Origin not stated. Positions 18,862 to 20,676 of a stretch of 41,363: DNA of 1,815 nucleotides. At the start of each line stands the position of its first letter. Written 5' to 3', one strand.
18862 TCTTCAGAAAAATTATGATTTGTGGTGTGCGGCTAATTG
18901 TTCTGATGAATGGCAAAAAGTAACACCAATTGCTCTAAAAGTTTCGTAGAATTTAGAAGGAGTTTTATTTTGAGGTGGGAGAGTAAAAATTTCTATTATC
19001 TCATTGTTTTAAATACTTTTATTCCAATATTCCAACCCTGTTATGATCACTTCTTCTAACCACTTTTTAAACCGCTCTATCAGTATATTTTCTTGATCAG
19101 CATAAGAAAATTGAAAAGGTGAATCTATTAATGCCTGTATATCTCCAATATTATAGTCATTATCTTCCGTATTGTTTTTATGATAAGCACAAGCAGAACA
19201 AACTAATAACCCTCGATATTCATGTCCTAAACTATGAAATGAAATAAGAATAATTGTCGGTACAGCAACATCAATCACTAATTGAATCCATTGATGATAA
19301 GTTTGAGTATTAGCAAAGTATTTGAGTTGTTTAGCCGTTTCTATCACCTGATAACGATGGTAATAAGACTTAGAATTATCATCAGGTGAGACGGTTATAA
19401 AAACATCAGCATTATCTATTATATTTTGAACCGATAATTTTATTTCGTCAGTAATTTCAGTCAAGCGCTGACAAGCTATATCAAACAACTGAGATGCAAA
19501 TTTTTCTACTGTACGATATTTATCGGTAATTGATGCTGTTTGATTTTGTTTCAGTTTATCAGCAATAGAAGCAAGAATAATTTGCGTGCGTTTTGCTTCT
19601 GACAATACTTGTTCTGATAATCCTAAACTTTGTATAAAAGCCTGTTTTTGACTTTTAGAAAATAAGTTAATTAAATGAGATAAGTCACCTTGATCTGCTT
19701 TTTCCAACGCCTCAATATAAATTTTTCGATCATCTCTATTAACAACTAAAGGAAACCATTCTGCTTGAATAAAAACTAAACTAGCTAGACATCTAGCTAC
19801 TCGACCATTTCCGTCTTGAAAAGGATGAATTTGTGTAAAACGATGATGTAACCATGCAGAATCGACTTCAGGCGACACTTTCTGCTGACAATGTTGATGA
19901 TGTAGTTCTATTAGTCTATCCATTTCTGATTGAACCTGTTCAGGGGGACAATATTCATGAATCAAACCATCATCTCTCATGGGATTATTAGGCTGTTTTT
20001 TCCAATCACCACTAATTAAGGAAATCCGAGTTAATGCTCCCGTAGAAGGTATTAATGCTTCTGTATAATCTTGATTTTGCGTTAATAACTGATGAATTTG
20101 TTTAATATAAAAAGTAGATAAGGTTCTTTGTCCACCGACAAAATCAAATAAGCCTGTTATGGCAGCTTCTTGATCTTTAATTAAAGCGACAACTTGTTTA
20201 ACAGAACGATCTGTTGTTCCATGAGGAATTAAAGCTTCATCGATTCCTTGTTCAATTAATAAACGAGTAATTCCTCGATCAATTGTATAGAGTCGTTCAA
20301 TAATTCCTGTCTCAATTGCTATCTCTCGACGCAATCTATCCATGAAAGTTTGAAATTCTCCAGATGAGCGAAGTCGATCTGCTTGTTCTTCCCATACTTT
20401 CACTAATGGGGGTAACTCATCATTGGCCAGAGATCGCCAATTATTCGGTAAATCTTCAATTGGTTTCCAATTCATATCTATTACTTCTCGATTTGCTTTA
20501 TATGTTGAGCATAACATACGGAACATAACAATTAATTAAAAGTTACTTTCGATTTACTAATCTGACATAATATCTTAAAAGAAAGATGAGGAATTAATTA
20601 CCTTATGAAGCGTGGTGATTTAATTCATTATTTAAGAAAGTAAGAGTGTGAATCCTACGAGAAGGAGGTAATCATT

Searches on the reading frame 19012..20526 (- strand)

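Call 87: search_protein_families(library=pfam, proteins=[window:19012-20526:-], max_evalue=0.0001)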
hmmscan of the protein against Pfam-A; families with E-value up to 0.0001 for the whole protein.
window:19012-20526:- (505 aa): 1 family
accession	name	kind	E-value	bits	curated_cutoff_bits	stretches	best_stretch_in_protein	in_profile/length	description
PF02661.23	Fic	-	7.2e-19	68.9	24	1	136-250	2-91/93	Fic/DOC family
